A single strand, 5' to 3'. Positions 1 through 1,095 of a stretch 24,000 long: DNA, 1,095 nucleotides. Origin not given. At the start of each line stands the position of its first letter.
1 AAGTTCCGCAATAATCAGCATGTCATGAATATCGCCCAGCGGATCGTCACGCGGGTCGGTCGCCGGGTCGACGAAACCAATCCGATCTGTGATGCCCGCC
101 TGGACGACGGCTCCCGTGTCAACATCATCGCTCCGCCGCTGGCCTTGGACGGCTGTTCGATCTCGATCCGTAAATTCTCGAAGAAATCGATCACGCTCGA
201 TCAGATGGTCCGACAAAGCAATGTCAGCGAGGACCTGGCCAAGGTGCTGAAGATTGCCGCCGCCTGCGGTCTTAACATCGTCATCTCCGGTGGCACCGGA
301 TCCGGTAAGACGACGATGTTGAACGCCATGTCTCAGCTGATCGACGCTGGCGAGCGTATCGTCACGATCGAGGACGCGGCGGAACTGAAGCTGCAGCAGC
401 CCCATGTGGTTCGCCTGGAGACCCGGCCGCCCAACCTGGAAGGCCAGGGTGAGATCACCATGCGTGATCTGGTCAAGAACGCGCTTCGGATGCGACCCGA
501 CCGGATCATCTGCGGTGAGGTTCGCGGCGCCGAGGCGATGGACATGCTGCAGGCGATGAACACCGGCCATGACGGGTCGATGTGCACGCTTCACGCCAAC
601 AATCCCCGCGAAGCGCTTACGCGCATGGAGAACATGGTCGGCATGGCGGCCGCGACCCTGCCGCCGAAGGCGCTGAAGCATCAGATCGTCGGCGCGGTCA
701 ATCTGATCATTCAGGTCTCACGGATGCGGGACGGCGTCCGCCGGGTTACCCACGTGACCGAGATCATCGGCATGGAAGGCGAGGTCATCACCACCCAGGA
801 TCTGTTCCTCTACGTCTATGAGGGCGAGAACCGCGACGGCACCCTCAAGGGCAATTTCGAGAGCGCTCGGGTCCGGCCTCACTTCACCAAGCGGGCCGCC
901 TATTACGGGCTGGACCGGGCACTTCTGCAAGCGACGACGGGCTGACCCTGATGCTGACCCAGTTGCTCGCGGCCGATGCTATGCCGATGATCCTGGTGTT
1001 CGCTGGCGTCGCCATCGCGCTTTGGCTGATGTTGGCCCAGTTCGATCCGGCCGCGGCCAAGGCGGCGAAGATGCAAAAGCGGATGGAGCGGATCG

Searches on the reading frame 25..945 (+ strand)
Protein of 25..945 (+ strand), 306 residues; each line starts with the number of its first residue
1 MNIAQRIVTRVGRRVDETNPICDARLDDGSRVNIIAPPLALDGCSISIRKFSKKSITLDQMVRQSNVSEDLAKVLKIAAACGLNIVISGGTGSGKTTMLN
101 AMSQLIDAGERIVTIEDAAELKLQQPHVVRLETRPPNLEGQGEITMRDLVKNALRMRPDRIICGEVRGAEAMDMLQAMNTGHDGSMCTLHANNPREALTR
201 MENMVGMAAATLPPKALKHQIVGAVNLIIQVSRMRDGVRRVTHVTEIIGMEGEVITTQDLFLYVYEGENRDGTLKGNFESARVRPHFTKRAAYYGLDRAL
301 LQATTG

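Call 3: search_protein_families(library=pfam, proteins=[window:25-945:+])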
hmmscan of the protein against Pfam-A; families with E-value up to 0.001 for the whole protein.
window:25-945:+ (306 aa): 5 families
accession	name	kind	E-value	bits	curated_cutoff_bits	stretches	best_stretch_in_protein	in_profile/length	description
PF00437.27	T2SSE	-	1e-53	182.7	24.9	1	3-230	49-276/370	Type II/IV secretion system protein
PF07693.20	KAP_NTPase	-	0.00021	21.1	20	1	66-123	3-61/293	KAP family P-loop domain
PF13555.12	AAA_29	-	0.00022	21.3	27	1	82-110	23-50/61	P-loop containing region of AAA domain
PF01078.27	Mg_chelatase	-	0.00036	20.4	20.3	1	71-119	11-59/207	Magnesium chelatase, subunit ChlI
PF00005.33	ABC_tran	-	0.00072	20.6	25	0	80-117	9-46/137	ABC transporter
